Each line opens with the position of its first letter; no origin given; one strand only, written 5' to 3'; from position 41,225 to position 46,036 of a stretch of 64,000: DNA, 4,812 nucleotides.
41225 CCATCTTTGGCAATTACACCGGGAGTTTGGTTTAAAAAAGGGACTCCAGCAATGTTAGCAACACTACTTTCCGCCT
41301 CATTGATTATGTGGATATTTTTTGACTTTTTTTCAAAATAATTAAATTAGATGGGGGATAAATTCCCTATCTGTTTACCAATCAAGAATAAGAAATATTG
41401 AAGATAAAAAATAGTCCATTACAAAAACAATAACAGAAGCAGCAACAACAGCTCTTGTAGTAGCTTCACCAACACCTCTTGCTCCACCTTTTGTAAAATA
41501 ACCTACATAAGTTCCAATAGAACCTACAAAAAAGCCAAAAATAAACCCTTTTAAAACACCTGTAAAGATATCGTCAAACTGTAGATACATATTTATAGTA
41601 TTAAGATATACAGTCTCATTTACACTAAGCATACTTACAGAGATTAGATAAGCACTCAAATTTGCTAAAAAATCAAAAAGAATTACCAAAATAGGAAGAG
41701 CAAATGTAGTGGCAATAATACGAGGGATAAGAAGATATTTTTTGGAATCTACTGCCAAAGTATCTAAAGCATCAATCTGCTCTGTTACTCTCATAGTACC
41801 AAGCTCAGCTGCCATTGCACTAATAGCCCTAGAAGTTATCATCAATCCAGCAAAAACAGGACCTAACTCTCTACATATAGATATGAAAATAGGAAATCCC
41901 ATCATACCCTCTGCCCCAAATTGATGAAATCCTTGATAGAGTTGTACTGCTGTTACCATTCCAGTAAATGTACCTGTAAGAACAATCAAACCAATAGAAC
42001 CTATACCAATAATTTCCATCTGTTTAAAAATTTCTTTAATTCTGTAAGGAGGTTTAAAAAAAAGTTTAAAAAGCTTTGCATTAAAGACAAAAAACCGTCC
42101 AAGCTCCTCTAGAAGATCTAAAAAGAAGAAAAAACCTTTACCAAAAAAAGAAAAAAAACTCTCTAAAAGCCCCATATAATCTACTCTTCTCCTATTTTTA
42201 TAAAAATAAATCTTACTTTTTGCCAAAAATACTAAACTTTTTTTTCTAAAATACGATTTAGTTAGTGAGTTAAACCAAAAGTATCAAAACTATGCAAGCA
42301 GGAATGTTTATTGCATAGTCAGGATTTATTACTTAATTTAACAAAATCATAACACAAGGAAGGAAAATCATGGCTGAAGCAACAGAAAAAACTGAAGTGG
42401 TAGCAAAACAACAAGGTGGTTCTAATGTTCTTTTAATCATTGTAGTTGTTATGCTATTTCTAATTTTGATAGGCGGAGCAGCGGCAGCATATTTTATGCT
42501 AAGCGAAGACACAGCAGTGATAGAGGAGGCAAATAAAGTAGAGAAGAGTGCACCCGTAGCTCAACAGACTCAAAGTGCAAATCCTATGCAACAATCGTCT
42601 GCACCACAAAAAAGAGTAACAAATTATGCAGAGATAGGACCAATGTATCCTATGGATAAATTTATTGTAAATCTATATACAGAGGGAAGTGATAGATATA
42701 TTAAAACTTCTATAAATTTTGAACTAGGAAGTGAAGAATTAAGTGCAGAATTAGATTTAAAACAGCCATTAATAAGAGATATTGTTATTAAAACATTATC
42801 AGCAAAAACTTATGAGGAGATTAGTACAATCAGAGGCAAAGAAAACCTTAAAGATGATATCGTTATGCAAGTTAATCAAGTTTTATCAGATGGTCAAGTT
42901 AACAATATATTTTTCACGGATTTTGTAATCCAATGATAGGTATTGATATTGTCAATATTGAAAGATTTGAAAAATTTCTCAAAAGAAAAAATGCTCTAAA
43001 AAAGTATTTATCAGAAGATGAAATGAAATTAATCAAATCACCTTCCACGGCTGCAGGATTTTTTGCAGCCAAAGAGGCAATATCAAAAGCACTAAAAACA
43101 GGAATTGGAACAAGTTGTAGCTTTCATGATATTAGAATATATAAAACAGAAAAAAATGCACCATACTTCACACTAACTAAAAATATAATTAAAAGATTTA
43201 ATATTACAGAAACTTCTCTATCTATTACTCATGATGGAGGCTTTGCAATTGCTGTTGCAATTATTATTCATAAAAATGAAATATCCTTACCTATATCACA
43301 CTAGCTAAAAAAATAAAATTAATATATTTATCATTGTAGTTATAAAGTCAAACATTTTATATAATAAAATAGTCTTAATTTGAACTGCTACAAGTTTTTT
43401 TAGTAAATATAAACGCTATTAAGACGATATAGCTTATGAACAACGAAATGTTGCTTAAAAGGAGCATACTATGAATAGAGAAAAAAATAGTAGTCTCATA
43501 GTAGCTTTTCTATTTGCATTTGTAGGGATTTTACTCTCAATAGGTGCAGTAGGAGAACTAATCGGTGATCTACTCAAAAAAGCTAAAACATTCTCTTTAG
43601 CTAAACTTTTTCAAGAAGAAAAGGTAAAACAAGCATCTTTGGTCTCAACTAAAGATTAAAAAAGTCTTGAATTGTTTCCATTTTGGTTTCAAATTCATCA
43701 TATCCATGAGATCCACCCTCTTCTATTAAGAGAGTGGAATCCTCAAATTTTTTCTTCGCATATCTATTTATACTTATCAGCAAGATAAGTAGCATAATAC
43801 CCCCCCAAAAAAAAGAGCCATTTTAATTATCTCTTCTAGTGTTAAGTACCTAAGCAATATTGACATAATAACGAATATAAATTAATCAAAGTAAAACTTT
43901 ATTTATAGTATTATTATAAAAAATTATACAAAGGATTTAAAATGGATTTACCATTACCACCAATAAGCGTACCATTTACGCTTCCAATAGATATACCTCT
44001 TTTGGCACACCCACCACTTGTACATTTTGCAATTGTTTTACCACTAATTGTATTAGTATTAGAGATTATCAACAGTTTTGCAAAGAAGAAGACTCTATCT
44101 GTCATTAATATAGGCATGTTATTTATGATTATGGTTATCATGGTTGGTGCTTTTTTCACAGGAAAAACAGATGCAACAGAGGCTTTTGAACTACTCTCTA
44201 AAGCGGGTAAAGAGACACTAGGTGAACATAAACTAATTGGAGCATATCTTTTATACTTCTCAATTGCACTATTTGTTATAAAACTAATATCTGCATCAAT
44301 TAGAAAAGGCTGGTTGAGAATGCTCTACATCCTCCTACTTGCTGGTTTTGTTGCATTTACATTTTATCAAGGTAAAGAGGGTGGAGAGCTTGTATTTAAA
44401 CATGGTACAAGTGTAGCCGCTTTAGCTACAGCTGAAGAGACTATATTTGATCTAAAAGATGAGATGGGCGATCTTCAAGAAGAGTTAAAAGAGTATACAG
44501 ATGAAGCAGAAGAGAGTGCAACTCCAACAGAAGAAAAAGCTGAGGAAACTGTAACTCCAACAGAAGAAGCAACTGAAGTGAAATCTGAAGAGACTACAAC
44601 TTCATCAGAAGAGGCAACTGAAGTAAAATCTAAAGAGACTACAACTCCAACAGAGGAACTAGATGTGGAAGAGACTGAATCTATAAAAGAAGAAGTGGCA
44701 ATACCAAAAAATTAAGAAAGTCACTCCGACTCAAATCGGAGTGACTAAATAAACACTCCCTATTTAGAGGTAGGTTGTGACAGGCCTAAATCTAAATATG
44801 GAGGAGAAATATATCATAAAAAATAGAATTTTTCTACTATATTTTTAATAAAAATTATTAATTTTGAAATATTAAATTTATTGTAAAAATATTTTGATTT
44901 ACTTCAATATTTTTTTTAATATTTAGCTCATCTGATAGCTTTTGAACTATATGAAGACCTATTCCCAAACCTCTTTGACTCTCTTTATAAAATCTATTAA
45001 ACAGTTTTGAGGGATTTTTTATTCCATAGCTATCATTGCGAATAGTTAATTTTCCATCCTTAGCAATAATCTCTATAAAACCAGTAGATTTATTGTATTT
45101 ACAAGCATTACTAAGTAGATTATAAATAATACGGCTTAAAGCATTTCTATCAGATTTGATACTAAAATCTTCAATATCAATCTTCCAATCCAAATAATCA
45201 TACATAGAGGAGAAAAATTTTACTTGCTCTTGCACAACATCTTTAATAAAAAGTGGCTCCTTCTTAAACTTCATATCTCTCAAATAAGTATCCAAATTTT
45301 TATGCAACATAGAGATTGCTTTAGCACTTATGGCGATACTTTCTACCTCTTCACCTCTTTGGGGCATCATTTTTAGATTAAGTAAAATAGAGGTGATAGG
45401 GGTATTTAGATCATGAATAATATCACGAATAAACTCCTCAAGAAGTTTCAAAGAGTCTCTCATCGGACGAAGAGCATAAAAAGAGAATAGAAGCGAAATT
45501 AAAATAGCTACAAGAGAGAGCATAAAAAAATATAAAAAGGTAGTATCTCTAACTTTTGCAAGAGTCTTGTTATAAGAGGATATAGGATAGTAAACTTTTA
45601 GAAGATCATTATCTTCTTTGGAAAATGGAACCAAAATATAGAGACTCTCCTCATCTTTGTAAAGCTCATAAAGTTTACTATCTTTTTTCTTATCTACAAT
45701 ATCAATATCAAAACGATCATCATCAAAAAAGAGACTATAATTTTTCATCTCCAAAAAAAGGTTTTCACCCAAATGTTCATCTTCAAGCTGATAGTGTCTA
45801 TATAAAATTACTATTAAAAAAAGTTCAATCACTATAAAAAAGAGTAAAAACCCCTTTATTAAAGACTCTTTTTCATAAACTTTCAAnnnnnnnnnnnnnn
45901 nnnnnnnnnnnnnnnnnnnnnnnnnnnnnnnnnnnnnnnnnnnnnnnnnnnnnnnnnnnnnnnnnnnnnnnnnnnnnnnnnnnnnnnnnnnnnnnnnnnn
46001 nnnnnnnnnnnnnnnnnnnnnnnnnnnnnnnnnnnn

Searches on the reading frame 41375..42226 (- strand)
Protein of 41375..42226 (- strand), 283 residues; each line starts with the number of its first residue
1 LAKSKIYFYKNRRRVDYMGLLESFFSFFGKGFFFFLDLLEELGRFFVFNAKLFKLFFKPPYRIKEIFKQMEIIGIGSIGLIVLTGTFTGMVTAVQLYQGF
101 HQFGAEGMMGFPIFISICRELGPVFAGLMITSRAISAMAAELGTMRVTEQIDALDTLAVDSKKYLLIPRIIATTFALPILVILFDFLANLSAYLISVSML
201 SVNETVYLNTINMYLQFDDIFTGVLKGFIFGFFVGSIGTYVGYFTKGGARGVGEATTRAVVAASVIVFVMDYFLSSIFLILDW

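Call 28: search_protein_families(library=pfam, proteins=[window:41375-42226:-], max_evalue=0.01)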
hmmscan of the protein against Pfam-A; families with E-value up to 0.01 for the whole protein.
window:41375-42226:- (283 aa): 1 family
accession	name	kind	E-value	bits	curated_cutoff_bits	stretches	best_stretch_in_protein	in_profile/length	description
PF02405.21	MlaE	-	8.8e-71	238.3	22.5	1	66-276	1-211/212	Permease MlaE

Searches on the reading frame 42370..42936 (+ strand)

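Call 28: search_protein_families(library=pfam, proteins=[window:42370-42936:+], max_evalue=0.01)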
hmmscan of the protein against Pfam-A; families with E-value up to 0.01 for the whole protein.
window:42370-42936:+ (188 aa): 2 families
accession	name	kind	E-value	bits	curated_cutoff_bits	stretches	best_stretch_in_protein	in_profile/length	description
PF03748.19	FliL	-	8.3e-26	91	24.6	1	92-188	1-103/103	Flagellar basal body-associated protein FliL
PF04277.18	OAD_gamma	-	0.0049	18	27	1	14-72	1-57/76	Oxaloacetate decarboxylase, gamma chain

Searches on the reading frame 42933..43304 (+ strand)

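Call 28: search_protein_families(library=pfam, proteins=[window:42933-43304:+], max_evalue=0.01)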
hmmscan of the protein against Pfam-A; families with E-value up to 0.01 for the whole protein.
window:42933-43304:+ (123 aa): 1 family
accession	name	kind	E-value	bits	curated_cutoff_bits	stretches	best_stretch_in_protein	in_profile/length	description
PF01648.25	ACPS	-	2.2e-15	57.1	25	1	2-108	2-110/111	4'-phosphopantetheinyl transferase superfamily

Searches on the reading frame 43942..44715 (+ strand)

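Call 28: search_protein_families(library=pfam, proteins=[window:43942-44715:+], max_evalue=0.01)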
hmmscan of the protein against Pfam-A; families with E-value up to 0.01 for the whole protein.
window:43942-44715:+ (257 aa): 1 family
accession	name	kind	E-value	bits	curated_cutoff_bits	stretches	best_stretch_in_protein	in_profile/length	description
PF09990.14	DUF2231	-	3.6e-11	43.7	26.4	1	23-159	5-138/139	Predicted membrane protein (DUF2231)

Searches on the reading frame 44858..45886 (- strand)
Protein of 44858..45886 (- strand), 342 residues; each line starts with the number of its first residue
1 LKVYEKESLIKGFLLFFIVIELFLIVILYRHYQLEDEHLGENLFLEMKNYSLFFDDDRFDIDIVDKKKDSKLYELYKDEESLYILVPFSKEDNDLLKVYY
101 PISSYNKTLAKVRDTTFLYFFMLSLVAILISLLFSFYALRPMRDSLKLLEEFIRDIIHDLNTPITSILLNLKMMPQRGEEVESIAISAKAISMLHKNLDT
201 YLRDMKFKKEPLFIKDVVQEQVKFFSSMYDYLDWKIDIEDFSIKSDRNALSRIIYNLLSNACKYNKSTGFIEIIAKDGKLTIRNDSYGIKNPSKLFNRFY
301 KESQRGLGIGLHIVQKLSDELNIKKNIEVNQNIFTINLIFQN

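Call 7: search_protein_families(library=pfam, proteins=[window:44858-45886:-], max_evalue=0.01)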
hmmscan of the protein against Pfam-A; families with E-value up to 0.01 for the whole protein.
window:44858-45886:- (342 aa): 2 families
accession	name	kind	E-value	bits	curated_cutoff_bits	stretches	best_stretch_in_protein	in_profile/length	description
PF02518.31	HATPase_c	-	2.8e-11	44.3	26.4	1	246-328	2-92/111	Histidine kinase-, DNA gyrase B-, and HSP90-like ATPase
PF00512.31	HisKA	-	1.5e-06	28.6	26.9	1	149-194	2-53/66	His Kinase A (phospho-acceptor) domain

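Call 16: search_protein_families(library=ncbifam, proteins=[window:44858-45886:-], max_evalue=0.001)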
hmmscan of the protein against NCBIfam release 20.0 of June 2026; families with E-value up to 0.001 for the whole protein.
window:44858-45886:- (342 aa): 37 families (the best 25 are shown)
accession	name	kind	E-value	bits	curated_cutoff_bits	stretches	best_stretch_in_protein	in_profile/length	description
NF052314.1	T9SS_HK_PorY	subfamily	2.4e-23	82.9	350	1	147-338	209-416/418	PorY family sensor histidine kinase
NF046044.1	PnpS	equivalog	3.5e-16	59.2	400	1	204-327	237-375/390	two-component system histidine kinase PnpS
TIGR01386.1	cztS_silS_copS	subfamily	3.9e-15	55.8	292.55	1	213-315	316-431/457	heavy metal sensor histidine kinase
NF041735.1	hist_kin_RppB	equivalog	3.3e-13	49.2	400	1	96-337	163-436/438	two-component system sensor histidine kinase RppB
NF007004.0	PRK09467.1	equivalog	7.8e-12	44.7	415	1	154-320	237-413/440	two-component system sensor histidine kinase EnvZ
NF038389.1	ArsS_fam_HK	equivalog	8.7e-12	45.2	250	1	152-336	209-402/403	ArsS family sensor histidine kinase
TIGR02966.1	phoR_proteo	equivalog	7e-11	41.7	334.2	1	150-316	115-308/333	phosphate regulon sensor histidine kinase PhoR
NF008468.0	PRK11360.1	equivalog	2.1e-10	39.6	646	1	146-317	393-582/616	two-component system sensor histidine kinase AtoS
NF047874.1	MASE3_PAS_HK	subfamily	2.6e-10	39.7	560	1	214-318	484-600/655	MASE3 domain-containing sensor histidine kinase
NF041841.1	his_kin_VxrA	equivalog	2.6e-09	36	750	1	116-320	238-453/480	sensor histidine kinase VxrA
NF041832.1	near_NosP_CTERM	subfamily_domain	2.7e-09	36.6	400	1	218-327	87-209/370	NahK/ErcS family hybrid sensor histidine kinase/response regulator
NF008312.0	PRK11100.1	equivalog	2.8e-09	36.3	356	1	148-319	255-450/477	two-component system sensor histidine kinase CreC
NF008025.0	PRK10755.1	equivalog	3.3e-09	35.9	314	1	150-318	144-330/362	two-component system sensor histidine kinase PmrB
NF033091.0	HK_VanS_ACDEFG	equivalog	1.3e-08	34.3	400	1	151-337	76-291/293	vancomycin resistance histidine kinase VanS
NF007898.0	PRK10604.1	equivalog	1.7e-08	34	478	1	151-321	214-401/433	two-component system sensor histidine kinase RstB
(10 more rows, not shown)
